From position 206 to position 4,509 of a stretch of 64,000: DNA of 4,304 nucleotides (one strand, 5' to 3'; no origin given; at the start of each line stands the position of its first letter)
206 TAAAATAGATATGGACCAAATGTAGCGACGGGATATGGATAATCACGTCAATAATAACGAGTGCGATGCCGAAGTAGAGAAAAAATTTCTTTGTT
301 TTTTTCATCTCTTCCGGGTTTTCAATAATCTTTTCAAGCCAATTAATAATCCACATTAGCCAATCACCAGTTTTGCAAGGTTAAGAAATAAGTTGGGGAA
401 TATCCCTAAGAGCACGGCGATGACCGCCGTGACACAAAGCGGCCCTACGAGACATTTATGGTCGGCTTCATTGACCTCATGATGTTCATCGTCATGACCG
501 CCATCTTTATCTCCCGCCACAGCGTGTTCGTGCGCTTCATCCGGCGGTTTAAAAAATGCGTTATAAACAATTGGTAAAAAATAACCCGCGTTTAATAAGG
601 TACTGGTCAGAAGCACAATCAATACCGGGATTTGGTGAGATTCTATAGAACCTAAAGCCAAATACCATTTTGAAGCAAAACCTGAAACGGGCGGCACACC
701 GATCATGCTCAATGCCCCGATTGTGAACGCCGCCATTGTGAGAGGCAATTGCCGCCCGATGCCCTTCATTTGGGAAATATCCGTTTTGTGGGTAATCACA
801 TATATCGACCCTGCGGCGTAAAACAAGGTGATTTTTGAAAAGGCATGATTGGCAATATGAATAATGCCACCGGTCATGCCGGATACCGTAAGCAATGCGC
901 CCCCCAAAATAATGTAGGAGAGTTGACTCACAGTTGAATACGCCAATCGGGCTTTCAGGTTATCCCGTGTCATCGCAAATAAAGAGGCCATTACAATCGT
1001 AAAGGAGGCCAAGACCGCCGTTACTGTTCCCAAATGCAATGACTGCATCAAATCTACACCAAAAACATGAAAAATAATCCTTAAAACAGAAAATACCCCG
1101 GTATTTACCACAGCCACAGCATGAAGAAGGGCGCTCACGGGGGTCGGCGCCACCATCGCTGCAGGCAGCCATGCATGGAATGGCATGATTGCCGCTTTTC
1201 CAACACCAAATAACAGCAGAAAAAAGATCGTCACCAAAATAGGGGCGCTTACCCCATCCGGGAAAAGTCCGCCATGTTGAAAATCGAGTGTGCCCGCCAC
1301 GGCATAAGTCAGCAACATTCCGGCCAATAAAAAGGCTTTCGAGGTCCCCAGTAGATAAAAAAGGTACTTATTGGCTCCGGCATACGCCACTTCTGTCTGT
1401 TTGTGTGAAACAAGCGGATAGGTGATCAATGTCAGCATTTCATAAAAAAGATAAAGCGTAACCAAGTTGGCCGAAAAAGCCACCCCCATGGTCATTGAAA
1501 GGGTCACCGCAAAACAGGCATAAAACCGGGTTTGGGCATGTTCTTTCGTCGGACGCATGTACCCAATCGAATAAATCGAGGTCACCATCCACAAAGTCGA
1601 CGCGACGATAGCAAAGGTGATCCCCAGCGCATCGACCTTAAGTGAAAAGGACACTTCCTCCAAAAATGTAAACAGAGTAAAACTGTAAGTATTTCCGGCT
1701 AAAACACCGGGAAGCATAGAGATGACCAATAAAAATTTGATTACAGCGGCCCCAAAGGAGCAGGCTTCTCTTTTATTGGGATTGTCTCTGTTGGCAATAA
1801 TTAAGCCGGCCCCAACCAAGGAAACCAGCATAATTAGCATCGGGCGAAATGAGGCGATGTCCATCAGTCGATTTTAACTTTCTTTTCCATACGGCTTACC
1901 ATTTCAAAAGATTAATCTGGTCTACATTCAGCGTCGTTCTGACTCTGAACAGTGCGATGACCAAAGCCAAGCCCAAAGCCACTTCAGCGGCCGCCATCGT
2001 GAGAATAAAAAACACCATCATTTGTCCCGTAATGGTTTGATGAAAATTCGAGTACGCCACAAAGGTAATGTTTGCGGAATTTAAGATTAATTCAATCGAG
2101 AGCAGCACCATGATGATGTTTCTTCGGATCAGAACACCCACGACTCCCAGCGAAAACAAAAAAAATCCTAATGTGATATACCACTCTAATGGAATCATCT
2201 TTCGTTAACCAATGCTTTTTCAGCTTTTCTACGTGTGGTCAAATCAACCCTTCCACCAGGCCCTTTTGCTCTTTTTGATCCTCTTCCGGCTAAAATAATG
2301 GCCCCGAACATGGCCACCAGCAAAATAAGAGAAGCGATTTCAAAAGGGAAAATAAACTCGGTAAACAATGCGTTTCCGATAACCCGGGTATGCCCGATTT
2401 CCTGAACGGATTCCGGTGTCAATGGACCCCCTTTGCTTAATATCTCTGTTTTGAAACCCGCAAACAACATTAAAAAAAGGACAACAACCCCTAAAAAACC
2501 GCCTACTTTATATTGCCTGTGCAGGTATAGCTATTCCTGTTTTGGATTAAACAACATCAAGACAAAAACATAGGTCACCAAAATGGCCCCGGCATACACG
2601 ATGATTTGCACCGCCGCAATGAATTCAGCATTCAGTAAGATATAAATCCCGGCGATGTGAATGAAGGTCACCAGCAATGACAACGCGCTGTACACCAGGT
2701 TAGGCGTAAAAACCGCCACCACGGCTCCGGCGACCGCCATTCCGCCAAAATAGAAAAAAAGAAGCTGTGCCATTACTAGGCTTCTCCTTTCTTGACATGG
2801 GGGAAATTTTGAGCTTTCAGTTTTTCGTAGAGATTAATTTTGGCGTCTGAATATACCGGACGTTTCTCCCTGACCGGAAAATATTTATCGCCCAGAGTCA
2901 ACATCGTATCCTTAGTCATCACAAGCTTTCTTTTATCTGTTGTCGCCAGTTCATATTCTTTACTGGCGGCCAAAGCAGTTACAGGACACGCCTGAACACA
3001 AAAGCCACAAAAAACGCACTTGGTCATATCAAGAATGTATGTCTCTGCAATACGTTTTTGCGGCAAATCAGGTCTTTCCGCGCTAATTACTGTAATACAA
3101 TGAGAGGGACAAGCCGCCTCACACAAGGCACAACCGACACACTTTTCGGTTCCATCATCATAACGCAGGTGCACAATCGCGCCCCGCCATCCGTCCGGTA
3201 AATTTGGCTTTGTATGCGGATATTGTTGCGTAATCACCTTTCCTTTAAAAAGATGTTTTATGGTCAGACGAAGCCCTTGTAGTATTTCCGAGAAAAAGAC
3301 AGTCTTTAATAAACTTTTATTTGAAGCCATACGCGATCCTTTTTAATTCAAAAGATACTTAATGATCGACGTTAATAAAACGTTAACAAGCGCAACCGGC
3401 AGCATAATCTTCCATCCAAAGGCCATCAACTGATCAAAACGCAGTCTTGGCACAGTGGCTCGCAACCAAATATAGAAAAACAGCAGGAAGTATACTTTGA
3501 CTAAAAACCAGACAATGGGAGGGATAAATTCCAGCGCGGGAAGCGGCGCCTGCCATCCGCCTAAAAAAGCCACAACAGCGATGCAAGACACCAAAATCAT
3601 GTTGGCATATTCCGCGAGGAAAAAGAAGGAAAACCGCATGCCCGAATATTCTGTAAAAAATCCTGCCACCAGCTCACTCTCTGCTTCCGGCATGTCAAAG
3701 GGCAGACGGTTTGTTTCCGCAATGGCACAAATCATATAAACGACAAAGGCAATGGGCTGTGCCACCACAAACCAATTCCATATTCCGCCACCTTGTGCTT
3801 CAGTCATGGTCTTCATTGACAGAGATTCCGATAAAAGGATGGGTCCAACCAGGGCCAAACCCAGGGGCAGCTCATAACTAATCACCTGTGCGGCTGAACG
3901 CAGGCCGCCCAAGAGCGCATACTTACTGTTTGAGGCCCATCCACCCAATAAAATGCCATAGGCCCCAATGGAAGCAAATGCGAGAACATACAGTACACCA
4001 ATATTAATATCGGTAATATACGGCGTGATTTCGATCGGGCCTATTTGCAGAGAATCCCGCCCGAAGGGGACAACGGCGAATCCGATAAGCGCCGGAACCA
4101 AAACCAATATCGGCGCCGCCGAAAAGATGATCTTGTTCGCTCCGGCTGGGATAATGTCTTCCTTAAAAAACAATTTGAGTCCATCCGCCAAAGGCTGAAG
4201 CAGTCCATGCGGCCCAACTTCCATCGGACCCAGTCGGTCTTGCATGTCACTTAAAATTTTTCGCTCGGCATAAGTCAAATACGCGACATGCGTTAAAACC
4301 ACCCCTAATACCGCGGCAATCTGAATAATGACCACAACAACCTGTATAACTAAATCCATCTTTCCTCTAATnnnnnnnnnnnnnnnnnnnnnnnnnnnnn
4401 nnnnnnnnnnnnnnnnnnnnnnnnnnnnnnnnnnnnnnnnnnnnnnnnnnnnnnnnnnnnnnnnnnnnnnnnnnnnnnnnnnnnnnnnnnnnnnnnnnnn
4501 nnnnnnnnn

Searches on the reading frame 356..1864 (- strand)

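Call 77: search_protein_families(library=pfam, proteins=[window:356-1864:-], max_evalue=0.00001)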
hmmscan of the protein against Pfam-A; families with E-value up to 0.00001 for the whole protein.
window:356-1864:- (502 aa): 2 families
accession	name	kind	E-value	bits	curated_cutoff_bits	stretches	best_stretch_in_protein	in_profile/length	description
PF00361.26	Proton_antipo_M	-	2.6e-52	178.3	21.5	1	131-423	1-292/294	NADH:quinone oxidoreductase/Mrp antiporter, TM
PF00662.26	Proton_antipo_N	-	2.3e-06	27.8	24.5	1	71-115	9-51/51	NADH-Ubiquinone oxidoreductase (complex I), chain 5 N-terminus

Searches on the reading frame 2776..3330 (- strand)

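Call 77: search_protein_families(library=pfam, proteins=[window:2776-3330:-], max_evalue=0.00001)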
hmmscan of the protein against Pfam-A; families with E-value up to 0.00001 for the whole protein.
window:2776-3330:- (184 aa): 9 families
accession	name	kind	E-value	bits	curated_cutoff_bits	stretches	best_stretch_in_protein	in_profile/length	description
PF00037.32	Fer4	-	9.4e-12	44.7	21.1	1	99-119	2-22/24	4Fe-4S binding domain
PF12838.12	Fer4_7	-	2.3e-10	41.2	27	1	63-119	1-52/52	4Fe-4S dicluster domain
PF13183.11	Fer4_8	-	4.3e-09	37.2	27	0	102-132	2-32/68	4Fe-4S dicluster domain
PF14697.11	Fer4_21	-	1.5e-08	35.1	35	0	61-80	38-58/59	4Fe-4S dicluster domain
PF13237.11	Fer4_10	-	3e-08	33.9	25.5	1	61-116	6-53/53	4Fe-4S dicluster domain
PF13187.11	Fer4_9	-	3.9e-08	33.6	27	1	63-119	1-51/52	4Fe-4S dicluster domain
PF13484.11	Fer4_16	-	2.9e-07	31.6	30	0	104-134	1-30/66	4Fe-4S double cluster binding domain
PF12797.12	Fer4_2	-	3.6e-07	30.2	24.5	0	61-76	7-22/22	4Fe-4S binding domain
PF13534.11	Fer4_17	-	5.3e-06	27.3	22.2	0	60-77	42-59/61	4Fe-4S dicluster domain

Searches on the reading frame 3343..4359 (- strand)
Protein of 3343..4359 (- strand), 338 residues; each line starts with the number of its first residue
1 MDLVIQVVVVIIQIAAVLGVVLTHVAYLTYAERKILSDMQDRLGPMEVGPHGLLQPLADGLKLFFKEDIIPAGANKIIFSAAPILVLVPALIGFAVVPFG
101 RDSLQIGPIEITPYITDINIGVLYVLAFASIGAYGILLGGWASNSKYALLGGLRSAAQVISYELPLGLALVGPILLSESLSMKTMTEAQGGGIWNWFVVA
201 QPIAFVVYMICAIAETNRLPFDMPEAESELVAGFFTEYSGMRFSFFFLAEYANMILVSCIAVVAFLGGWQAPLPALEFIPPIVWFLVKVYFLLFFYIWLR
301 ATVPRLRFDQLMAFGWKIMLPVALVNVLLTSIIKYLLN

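Call 77: search_protein_families(library=pfam, proteins=[window:3343-4359:-], max_evalue=0.00001)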
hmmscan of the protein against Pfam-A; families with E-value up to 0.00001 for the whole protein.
window:3343-4359:- (338 aa): 1 family
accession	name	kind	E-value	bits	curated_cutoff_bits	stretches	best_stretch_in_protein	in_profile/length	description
PF00146.26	NADHdh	-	8.7e-128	426.3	27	1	13-330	2-297/298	NADH dehydrogenase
